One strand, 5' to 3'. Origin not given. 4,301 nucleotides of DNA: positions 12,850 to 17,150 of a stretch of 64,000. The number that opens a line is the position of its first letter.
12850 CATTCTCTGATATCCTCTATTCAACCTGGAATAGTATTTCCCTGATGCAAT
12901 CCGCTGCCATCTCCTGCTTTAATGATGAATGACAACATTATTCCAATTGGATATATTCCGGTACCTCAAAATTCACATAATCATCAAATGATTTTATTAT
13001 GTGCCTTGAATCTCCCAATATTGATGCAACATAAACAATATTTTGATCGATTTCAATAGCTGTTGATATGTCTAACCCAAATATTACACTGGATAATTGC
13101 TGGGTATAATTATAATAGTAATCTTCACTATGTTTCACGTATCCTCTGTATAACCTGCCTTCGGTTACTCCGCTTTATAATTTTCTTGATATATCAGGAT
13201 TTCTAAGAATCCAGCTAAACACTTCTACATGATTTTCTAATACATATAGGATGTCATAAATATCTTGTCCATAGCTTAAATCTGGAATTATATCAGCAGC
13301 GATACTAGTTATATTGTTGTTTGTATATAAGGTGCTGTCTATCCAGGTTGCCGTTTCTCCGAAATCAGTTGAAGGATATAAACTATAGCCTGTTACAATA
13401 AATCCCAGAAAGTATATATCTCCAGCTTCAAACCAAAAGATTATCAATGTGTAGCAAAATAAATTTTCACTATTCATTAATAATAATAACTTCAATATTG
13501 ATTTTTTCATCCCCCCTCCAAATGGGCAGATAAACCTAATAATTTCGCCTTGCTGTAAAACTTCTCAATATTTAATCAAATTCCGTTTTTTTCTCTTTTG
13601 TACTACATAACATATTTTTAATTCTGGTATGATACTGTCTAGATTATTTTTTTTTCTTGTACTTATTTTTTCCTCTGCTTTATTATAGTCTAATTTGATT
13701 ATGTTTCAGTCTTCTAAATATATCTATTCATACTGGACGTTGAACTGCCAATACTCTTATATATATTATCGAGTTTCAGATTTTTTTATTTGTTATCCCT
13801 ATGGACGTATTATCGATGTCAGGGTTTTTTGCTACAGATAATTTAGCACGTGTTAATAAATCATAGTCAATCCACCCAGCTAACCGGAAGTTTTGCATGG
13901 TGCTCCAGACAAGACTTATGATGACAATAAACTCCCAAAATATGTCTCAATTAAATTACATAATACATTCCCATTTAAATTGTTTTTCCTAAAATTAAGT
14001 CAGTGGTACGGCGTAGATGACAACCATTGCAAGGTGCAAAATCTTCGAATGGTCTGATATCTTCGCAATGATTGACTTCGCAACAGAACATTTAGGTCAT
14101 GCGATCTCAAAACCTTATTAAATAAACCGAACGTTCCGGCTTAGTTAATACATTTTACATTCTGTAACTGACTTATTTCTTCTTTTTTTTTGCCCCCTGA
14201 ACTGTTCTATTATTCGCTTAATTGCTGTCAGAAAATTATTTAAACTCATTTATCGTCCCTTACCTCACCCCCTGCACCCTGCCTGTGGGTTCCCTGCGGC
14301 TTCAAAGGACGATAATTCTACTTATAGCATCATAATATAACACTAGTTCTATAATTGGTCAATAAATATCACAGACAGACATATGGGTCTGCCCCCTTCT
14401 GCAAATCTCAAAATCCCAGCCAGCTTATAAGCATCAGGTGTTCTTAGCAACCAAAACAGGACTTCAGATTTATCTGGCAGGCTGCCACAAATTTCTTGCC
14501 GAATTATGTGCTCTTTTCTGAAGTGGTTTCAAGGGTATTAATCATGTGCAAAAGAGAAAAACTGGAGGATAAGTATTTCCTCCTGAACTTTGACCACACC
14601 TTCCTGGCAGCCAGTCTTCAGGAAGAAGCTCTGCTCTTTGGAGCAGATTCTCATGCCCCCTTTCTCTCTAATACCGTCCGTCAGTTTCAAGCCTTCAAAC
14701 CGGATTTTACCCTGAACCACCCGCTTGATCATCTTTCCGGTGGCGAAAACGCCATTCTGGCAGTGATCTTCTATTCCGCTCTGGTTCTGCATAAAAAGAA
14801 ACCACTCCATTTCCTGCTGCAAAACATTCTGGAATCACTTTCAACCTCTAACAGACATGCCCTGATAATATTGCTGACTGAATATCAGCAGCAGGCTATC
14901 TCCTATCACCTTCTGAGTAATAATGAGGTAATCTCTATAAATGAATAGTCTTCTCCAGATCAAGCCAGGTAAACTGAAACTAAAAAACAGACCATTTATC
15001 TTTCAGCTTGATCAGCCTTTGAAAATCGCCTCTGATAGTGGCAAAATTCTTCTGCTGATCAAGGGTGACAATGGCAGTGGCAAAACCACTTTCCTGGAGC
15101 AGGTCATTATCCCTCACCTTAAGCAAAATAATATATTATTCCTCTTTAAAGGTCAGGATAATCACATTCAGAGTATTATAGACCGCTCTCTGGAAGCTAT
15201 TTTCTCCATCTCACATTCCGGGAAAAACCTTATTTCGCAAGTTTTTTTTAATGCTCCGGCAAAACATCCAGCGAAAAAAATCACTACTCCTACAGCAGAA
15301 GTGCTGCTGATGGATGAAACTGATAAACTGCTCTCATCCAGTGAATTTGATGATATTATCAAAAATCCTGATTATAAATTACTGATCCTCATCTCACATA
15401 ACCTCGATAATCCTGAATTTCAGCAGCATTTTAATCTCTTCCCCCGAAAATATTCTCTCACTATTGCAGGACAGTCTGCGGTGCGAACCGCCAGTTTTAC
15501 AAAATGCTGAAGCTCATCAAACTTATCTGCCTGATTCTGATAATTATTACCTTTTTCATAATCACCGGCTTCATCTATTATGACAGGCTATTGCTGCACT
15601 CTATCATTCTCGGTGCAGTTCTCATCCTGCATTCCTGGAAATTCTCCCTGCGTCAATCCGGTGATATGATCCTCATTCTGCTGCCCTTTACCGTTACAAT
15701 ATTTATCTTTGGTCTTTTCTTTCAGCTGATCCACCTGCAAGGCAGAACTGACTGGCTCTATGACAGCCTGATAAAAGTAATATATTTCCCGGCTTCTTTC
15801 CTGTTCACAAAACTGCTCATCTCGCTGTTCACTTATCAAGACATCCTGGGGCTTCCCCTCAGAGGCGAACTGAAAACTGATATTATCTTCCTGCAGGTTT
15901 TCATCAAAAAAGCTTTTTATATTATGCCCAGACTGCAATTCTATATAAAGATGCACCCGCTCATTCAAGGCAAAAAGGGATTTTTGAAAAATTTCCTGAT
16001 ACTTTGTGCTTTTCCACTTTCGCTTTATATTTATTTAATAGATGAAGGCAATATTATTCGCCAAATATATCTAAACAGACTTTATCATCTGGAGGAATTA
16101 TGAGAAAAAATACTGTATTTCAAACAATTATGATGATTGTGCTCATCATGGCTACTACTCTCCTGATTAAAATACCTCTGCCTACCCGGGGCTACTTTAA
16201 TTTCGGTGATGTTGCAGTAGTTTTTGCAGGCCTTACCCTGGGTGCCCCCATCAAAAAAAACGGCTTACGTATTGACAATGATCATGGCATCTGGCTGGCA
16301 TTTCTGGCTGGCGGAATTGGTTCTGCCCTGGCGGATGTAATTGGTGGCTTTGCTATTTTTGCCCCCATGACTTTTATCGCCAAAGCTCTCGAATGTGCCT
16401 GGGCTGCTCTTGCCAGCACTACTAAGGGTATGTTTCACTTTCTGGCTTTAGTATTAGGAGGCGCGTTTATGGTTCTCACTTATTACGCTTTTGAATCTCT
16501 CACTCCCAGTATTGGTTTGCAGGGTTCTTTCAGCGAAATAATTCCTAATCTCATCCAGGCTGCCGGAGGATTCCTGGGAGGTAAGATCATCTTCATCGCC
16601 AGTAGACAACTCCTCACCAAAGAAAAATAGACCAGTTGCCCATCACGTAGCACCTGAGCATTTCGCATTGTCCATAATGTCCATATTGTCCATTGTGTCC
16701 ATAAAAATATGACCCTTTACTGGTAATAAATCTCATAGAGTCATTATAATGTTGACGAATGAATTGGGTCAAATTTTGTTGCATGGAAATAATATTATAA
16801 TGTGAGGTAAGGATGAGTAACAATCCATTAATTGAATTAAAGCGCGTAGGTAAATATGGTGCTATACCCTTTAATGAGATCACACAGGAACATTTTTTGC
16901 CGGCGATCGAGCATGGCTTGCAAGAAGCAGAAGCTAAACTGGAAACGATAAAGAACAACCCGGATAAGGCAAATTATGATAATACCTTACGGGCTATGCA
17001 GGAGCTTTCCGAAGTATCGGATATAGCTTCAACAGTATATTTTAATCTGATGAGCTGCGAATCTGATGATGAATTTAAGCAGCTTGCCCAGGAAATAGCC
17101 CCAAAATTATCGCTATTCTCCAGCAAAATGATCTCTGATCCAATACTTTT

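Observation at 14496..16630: Miniaturised ECF-type module whose two ATPase-like proteins carry complementary halves of one ATP site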

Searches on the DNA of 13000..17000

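Call 8: search_rna_families(source=window, start=13000, end=17000, threshold=evalue, max_evalue=1, show_alignments=2)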
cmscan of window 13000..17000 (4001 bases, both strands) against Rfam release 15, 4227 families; matches with E-value up to 1: 1.
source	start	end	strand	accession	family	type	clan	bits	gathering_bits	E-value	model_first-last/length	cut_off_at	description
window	13000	13068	+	RF02675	Ysr141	Gene; sRNA;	-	17.5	196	0.11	185-255/255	5'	Yersinia sRNA 141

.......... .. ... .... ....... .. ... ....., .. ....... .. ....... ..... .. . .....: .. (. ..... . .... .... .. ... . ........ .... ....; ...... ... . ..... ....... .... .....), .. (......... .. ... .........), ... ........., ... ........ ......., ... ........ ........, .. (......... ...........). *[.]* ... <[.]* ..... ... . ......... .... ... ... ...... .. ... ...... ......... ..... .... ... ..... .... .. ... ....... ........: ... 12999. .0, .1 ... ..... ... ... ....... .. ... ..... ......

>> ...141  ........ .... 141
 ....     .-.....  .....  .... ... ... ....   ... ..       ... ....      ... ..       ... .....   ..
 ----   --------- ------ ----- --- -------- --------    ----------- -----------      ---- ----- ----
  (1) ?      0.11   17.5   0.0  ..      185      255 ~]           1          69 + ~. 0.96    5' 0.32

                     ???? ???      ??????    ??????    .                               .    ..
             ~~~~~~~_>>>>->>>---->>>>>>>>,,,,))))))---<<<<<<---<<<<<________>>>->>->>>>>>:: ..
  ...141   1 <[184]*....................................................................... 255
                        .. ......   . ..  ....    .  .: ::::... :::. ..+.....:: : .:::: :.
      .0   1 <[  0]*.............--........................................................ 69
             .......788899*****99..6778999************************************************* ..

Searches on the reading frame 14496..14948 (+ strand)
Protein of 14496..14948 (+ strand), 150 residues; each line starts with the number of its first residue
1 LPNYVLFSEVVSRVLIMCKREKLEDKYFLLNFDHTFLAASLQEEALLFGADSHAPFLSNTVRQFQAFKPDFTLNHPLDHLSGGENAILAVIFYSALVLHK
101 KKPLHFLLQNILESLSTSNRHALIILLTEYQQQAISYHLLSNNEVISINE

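Call 3: search_protein_families(library=pfam, proteins=[window:14496-14948:+], max_evalue=1)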
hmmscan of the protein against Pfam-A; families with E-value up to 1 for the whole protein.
window:14496-14948:+ (150 aa): 2 families
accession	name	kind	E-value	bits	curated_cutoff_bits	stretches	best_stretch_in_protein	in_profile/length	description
PF02463.25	SMC_N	-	0.0088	15.9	40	1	79-133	136-189/220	RecF/RecN/SMC N terminal domain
PF23006.1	Tor_FN3_1st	-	0.09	13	25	1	110-146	49-85/115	Tyrosine-protein kinase receptor torso, first FN3 domain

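Call 4: search_protein_families(library=ncbifam, proteins=[window:14496-14948:+], max_evalue=1)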
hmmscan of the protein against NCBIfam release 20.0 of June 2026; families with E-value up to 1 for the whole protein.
window:14496-14948:+ (150 aa): 1 family
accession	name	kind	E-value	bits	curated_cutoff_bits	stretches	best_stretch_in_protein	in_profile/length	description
NF045487.1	ASRP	equivalog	0.1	11.2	300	1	75-131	525-583/593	archaea-specific SMC-related protein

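Call 20: search_solved_structures(query=A2, max_evalue=10, show_alignments=3)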
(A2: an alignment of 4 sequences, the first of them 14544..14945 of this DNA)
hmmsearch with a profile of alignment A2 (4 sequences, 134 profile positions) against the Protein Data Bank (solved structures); distinct sequences matched with E-value up to 10: 19.
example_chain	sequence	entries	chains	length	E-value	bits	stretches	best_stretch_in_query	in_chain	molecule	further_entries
8roc_A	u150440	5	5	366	0.021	18.1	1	59-117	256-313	Structural maintenance of chromosomes protein 1A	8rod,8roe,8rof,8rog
8ro6_A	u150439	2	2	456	0.027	17.7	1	59-117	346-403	Structural maintenance of chromosomes protein 1A (SMC1A)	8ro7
8p0a_A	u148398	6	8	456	0.029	17.6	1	59-117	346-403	Structural maintenance of chromosomes protein 1A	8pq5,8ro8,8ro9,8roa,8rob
1xew_Y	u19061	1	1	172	0.044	17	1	59-117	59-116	SMC protein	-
3kta_B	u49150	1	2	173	0.044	17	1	59-117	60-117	Chromosome segregation protein smc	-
1xex_B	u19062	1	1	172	0.045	17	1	59-117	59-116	SMC protein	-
3tho_A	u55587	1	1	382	0.079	16.2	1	54-118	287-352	Probable DNA double-strand break repair Rad50 ATPase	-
3qf7_A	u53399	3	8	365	0.088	16.1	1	54-118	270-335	Rad50 | Probable DNA double-strand break repair Rad50 ATPase,Probable DNA double-strand break repa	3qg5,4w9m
7w1m_A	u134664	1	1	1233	0.098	15.9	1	59-116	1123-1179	Structural maintenance of chromosomes protein 1A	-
6wg3_A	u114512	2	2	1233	0.11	15.8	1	59-116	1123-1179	Structural maintenance of chromosomes protein 1A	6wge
6yuf_A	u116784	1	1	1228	0.14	15.4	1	59-125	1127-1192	Structural maintenance of chromosomes protein 1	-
4i99_A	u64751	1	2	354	0.15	15.3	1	60-117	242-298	Chromosome partition protein Smc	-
5xns_A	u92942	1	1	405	0.19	15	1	60-117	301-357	Chromosome partition protein Smc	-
6qpw_E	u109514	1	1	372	0.23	14.7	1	60-123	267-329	Sister chromatid cohesion protein 1,Structural maintenance of chromosomes protein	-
6qpq_A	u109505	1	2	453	0.3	14.3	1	60-123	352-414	Structural maintenance of chromosomes protein,Structural maintenance of chromosomes protei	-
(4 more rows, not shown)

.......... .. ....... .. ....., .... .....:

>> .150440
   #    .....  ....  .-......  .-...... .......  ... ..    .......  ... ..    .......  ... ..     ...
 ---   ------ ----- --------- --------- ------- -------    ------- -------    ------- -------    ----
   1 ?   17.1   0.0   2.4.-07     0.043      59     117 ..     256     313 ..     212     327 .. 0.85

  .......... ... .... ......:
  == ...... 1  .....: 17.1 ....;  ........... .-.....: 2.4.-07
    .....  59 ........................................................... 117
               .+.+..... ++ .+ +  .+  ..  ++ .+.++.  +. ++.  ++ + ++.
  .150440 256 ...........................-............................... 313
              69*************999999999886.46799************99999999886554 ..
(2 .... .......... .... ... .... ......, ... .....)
